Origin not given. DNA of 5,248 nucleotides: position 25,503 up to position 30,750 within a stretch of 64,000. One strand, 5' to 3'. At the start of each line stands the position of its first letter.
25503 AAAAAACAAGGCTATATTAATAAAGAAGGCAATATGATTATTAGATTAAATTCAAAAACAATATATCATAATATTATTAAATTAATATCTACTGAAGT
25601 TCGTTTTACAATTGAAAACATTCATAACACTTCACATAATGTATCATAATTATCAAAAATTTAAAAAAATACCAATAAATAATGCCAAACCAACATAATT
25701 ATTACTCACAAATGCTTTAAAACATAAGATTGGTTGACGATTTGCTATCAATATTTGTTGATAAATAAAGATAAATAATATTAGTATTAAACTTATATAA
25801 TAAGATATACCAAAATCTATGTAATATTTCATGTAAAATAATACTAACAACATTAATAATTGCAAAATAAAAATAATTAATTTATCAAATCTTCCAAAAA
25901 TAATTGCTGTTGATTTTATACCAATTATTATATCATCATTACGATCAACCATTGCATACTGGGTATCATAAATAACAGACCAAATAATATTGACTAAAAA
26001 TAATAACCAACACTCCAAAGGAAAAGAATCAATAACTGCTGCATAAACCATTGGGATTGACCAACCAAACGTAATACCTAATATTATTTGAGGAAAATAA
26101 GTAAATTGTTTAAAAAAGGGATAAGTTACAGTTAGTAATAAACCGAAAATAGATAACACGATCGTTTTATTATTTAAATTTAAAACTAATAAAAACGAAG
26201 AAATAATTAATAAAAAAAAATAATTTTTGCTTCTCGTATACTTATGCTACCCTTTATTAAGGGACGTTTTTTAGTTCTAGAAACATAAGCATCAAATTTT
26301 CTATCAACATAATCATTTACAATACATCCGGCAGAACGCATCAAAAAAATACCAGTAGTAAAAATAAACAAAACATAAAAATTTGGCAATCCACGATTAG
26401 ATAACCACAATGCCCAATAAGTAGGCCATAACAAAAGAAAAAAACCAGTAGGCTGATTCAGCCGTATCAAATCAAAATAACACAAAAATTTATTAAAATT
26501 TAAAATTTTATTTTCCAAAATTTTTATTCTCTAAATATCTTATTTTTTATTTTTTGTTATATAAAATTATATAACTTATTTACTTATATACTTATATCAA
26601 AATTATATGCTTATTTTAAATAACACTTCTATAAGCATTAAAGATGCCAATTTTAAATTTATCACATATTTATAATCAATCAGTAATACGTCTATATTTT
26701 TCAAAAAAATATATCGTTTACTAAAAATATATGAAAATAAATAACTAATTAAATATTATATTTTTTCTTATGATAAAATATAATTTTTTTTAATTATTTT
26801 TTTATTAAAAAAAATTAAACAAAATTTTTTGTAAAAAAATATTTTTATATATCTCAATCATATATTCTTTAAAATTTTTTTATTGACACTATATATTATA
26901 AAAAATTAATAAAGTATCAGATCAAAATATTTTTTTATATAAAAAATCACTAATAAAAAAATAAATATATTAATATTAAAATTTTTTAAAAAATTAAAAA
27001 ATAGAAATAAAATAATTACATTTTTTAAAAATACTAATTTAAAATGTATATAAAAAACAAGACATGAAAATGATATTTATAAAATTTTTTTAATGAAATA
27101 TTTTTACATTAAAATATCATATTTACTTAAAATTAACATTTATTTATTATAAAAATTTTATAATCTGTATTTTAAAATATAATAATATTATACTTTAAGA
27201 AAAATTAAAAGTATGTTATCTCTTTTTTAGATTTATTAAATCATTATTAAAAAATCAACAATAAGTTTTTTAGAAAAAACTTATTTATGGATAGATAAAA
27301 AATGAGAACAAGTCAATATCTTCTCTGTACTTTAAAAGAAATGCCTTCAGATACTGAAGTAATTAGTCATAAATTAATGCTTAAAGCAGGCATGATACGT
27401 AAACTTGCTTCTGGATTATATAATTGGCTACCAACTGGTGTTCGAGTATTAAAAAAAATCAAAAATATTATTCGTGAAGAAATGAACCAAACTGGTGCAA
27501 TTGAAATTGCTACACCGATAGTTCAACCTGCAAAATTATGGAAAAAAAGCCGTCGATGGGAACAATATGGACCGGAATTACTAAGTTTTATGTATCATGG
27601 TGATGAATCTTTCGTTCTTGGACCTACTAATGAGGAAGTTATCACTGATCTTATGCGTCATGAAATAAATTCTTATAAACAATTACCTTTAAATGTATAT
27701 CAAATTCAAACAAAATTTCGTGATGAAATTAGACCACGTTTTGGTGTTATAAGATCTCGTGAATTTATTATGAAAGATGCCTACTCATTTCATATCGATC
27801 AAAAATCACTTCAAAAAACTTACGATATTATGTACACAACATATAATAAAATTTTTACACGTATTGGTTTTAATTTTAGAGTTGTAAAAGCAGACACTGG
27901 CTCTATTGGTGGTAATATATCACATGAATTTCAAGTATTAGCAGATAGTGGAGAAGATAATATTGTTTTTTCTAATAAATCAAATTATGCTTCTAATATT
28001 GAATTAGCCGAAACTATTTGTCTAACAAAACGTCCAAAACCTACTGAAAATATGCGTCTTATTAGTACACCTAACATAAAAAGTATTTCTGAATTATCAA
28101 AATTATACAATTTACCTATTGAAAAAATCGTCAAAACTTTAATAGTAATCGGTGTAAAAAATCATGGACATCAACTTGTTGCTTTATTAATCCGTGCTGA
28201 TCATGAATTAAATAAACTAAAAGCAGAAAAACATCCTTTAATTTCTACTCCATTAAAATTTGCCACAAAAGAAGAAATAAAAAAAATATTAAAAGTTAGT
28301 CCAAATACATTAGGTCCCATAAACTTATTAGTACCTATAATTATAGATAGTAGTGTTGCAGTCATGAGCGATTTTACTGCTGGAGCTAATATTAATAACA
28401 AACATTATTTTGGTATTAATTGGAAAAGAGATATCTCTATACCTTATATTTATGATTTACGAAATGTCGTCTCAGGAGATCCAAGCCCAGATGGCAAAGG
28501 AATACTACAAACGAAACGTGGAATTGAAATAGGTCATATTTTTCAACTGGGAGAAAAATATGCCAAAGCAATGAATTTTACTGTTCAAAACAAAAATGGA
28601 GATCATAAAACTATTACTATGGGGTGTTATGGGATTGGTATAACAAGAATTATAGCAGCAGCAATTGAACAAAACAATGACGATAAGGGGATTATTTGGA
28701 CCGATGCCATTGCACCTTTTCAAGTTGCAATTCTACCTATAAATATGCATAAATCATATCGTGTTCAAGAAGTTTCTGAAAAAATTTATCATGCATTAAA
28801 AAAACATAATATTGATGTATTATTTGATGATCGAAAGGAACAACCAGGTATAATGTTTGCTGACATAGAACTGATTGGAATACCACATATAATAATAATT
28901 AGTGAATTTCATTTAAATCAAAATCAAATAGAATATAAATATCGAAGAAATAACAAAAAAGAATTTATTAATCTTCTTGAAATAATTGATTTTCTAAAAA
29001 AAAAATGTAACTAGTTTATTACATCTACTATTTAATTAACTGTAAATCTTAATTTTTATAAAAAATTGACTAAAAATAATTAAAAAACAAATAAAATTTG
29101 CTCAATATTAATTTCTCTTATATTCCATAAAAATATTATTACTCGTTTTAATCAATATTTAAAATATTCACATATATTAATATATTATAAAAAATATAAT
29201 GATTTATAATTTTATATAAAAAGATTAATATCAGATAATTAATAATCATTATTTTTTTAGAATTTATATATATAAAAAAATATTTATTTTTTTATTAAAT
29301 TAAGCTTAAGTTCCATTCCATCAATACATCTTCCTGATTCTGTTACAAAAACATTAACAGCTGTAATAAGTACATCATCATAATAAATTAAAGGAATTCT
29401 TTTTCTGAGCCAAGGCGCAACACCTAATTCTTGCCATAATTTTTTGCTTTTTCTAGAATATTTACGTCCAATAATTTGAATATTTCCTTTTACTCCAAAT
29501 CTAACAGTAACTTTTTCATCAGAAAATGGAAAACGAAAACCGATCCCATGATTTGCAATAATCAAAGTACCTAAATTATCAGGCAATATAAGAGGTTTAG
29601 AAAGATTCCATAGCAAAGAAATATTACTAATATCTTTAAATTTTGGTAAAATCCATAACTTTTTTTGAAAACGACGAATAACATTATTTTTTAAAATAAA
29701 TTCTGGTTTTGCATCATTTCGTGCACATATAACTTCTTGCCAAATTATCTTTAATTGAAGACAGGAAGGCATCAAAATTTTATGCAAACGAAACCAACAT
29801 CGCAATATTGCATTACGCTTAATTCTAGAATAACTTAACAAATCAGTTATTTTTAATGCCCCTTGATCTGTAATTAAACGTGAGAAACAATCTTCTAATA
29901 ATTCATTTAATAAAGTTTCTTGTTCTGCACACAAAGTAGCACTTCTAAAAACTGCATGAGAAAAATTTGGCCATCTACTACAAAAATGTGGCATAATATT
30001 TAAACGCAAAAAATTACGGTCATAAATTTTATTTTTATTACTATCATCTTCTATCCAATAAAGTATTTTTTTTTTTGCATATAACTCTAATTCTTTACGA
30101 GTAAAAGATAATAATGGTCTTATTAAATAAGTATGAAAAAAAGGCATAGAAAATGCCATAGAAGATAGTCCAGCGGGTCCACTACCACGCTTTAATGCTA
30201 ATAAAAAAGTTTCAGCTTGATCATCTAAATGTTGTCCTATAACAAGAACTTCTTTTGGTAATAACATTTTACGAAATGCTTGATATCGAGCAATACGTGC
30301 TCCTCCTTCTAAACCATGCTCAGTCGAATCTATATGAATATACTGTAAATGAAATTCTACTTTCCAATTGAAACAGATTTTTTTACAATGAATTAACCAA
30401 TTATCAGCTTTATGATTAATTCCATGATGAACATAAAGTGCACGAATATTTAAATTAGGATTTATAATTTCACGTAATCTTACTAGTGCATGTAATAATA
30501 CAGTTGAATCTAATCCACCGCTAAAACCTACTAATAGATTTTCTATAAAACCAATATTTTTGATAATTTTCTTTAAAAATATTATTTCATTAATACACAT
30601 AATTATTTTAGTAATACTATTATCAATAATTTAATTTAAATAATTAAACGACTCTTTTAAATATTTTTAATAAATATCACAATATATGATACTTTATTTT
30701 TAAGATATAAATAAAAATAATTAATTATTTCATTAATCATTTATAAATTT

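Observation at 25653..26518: ubiA is split by a single-base frameshift inside a T9 homopolymer, a candidate for transcriptional-slippage rescue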

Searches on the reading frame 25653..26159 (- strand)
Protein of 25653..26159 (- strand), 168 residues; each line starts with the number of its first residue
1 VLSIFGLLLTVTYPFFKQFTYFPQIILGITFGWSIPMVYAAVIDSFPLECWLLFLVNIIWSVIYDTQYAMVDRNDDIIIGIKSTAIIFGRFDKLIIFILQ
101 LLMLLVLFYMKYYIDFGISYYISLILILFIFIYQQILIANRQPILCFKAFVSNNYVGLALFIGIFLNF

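Call 8: search_protein_families(library=ncbifam, proteins=[window:25653-26159:-])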
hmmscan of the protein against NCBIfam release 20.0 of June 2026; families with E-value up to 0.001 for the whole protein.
window:25653-26159:- (168 aa): 11 families
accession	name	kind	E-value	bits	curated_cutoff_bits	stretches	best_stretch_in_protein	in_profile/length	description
TIGR01474.1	ubiA_proteo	equivalog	1.1e-52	179.2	275.45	1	1-167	114-280/282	4-hydroxybenzoate octaprenyltransferase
TIGR01475.1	ubiA_other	subfamily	2.8e-18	66.4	180.8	1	1-167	109-279/282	UbiA-like polyprenyltransferase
NF009514.0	PRK12873.1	equivalog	1.4e-15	57.4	246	1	2-166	125-293/297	4-hydroxybenzoate polyprenyltransferase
NF009526.0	PRK12888.1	equivalog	6.3e-15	55.4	364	1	5-162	129-288/301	4-hydroxybenzoate octaprenyltransferase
NF041584.1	MqnP_SCO4491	exception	6.4e-15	55.6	420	1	7-163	119-277/285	menaquinone biosynthesis prenyltransferase MqnP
NF009532.0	PRK12895.1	equivalog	3.3e-12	46.4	414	1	2-167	111-279/286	prenyltransferase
NF009609.0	PRK13106.1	equivalog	1.2e-11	44.5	349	1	2-166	123-293/301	prenyltransferase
NF009524.0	PRK12886.1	equivalog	2.8e-11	43.3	387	1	2-166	116-282/291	prenyltransferase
NF041586.1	MqnP_DT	exception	1.2e-10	41.6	430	1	7-166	113-274/277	menaquinone biosynthesis prenyltransferase MqnP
NF041585.1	MqnP_Cj_Hp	exception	6.6e-08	32.4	375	1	2-167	114-280/281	menaquinone biosynthesis prenyltransferase MqnP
NF009515.0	PRK12874.1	equivalog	3.4e-07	29.9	392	1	2-167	121-287/291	4-hydroxybenzoate polyprenyltransferase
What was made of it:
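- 25653..26246 (-): ubiA -1-frame part. It is open from 26246, is used from the run onward (about 186 codons), and has its stop at 25653-25655. It carries the second Asp-rich motif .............. There is no ATG, GTG or TTG between 26246 and the GTG at 26157-26159. TIGR01474 profile positions 114-280, 179.2 bits (call 8).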

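Call 51: find_homologous_proteins(query=window:25656-26159:-, max_evalue=1e-40)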
Query seq(168 aa) (168 aa): 3451 proteins with E <= 1e-40 among 4034 candidates; the best 120 are listed.
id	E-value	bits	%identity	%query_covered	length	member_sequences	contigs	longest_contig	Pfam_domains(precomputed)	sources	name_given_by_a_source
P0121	7.1e-86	305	88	100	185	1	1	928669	PF01040.24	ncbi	-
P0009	7.7e-71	256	73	99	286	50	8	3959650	PF01040.24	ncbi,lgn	ncbi:4-hydroxybenzoate octaprenyltransferase [Arsenophonus nasoniae]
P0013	2.5e-70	254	71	99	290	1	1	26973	PF01040.24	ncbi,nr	ncbi:MAG: 4-hydroxybenzoate octaprenyltransferase [Candidatus Arsenophonus melophagi]|nr:4-hydroxybe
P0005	2.6e-70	254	73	99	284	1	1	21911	PF01040.24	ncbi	ncbi:MAG: 4-hydroxybenzoate octaprenyltransferase [Arsenophonus sp. NC-TX2-MAG3]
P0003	2.6e-70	254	73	99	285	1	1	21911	PF01040.24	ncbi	-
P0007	3.3e-70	254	74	99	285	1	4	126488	PF01040.24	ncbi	ncbi:MAG: 4-hydroxybenzoate octaprenyltransferase [Arsenophonus sp. NC-XBC3-MAG3]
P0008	5.1e-70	253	74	99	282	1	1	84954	PF01040.24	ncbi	ncbi:MAG: 4-hydroxybenzoate octaprenyltransferase [Arsenophonus sp. NC-WZS1-MAG3]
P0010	5.2e-70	253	73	99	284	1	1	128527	PF01040.24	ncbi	ncbi:MAG: 4-hydroxybenzoate octaprenyltransferase [Arsenophonus sp. NC-CH8-MAG3]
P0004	5.7e-70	253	74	99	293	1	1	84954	PF01040.24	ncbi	-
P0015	6.6e-70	253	73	99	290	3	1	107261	PF01040.24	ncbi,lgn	-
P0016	1.0e-69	252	74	99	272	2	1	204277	PF01040.24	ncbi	ncbi:MAG: 4-hydroxybenzoate octaprenyltransferase [Arsenophonus sp. NC-PE1-MAG3]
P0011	2.7e-68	248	72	99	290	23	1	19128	PF01040.24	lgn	-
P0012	1.5e-67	245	71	99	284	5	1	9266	PF01040.24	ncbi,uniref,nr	ncbi:4-hydroxybenzoate octaprenyltransferase [Arsenophonus endosymbiont of Bemisia tabaci]|uniref:4-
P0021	4.2e-67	244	72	99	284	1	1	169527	PF01040.24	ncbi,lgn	ncbi:MAG: 4-hydroxybenzoate octaprenyltransferase [Arsenophonus sp.]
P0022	1.0e-66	243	70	99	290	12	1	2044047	PF01040.24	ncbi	-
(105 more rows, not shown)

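Call 59: find_encoding_contigs(protein=window:25656-26159:-, flank=3000, max_places=6)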
Protein seq(168 aa) (168 aa): no gene with exactly this product is on record in the collection.

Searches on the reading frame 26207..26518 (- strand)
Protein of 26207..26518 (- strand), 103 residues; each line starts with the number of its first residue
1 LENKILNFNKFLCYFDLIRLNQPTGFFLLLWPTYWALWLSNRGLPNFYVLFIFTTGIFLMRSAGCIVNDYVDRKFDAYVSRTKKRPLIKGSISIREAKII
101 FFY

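Call 8: search_protein_families(library=ncbifam, proteins=[window:26207-26518:-])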
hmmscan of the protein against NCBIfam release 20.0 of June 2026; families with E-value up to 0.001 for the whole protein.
window:26207-26518:- (103 aa): 17 families
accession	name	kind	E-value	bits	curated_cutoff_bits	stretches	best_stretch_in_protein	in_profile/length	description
TIGR01474.1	ubiA_proteo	equivalog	8.9e-35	120.5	275.45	1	13-101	3-94/282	4-hydroxybenzoate octaprenyltransferase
NF009514.0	PRK12873.1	equivalog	1.3e-23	83.8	246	1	9-101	8-100/297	4-hydroxybenzoate polyprenyltransferase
TIGR01473.1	cyoE_ctaB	equivalog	2e-13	50.8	210.3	1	17-98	3-85/281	heme o synthase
NF009609.0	PRK13106.1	equivalog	1.6e-12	47.4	349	1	9-101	13-102/301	prenyltransferase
TIGR01475.1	ubiA_other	subfamily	5.1e-11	42.5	180.8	1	10-101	1-89/282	UbiA-like polyprenyltransferase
NF003349.0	PRK04375.1-2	equivalog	6.2e-11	42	246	1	18-99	29-110/318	heme o synthase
NF003348.0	PRK04375.1-1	equivalog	3.2e-10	39.9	285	1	30-97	19-86/292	heme o synthase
NF009523.0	PRK12884.1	equivalog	5.9e-09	35.5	269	1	12-101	5-88/279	prenyltransferase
NF041584.1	MqnP_SCO4491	exception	9.6e-06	25.5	420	1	46-99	38-91/285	menaquinone biosynthesis prenyltransferase MqnP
NF041586.1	MqnP_DT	exception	1.3e-05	25.1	430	1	14-97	3-83/277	menaquinone biosynthesis prenyltransferase MqnP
NF009526.0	PRK12888.1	equivalog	3.5e-05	23.4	364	1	44-99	48-103/301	4-hydroxybenzoate octaprenyltransferase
NF008977.0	PRK12324.1-2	equivalog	4.6e-05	23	234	1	12-101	3-90/297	decaprenyl-phosphate phosphoribosyltransferase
NF009517.0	PRK12876.1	equivalog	6.8e-05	22.4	419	1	46-100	45-99/300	prenyltransferase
NF041585.1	MqnP_Cj_Hp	exception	8.5e-05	22.2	375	1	46-99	38-91/281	menaquinone biosynthesis prenyltransferase MqnP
NF009521.0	PRK12882.1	equivalog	0.00048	19.4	296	1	55-99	46-88/280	geranylgeranylglycerol-phosphate geranylgeranyltransferase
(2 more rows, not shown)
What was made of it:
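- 26207..26518 (-): ubiA 0-frame part: TTG start at 26516-26518, 103 sense codons, TAA stop at 26207-26209. It carries the first Asp-rich motif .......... TIGR01474 profile positions 3-94, 120.5 bits (call 8).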

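Call 58: find_encoding_contigs(protein=window:26210-26518:-, flank=3000, max_places=6)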
Protein seq(103 aa) (103 aa): no gene with exactly this product is on record in the collection.

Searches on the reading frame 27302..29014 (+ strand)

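Call 28: search_protein_families(library=ncbifam, max_evalue=0.00001, proteins=[window:27302-29014:+])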
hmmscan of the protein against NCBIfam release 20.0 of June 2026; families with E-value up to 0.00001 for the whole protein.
window:27302-29014:+ (570 aa): 9 families
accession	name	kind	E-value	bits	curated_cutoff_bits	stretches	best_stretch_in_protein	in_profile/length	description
NF006625.0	PRK09194.1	equivalog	1.4e-240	800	558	1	1-565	1-558/559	proline--tRNA ligase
TIGR00409.1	proS_fam_II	equivalog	3.3e-237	788.9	306.7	1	1-567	1-567/568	proline--tRNA ligase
NF008979.1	PRK12325.1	exception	6.7e-160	532.7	550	2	1-227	1-227/437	proline--tRNA ligase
TIGR00408.1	proS_fam_I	equivalog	6.4e-47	160.5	437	2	400-566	211-378/475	proline--tRNA ligase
TIGR00418.1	thrS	equivalog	5.4e-31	108.1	383.65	2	34-193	188-347/565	threonine--tRNA ligase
NF003211.1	PRK04173.1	equivalog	1.8e-19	69.9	312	2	465-563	357-452/454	glycine--tRNA ligase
NF003068.0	PRK03991.1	equivalog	6e-18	64.5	484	2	415-569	436-592/613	threonine--tRNA ligase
TIGR00389.1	glyS_dimeric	equivalog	8.5e-15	54.3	243.3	0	446-568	438-564/565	glycine--tRNA ligase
TIGR00442.1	hisS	equivalog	7e-11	41.7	286.75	1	37-190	4-152/406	histidine--tRNA ligase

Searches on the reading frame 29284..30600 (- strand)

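Call 42: search_protein_families(library=ncbifam, max_evalue=1e-10, proteins=[window:29284-30600:-])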
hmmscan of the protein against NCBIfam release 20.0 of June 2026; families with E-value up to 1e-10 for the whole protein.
window:29284-30600:- (438 aa): 3 families
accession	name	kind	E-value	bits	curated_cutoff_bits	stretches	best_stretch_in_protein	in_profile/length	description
NF007942.0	PRK10660.1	equivalog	5.4e-176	585.7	606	1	8-428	6-426/439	tRNA lysidine(34) synthetase TilS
TIGR02432.1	lysidine_TilS_N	equivalog_domain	1.4e-46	158.8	93.6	1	22-204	2-189/189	tRNA lysidine(34) synthetase TilS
TIGR02433.1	lysidine_TilS_C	equivalog_domain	1.3e-11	43.7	20.2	1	364-409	1-47/47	tRNA lysidine(34) synthetase TilS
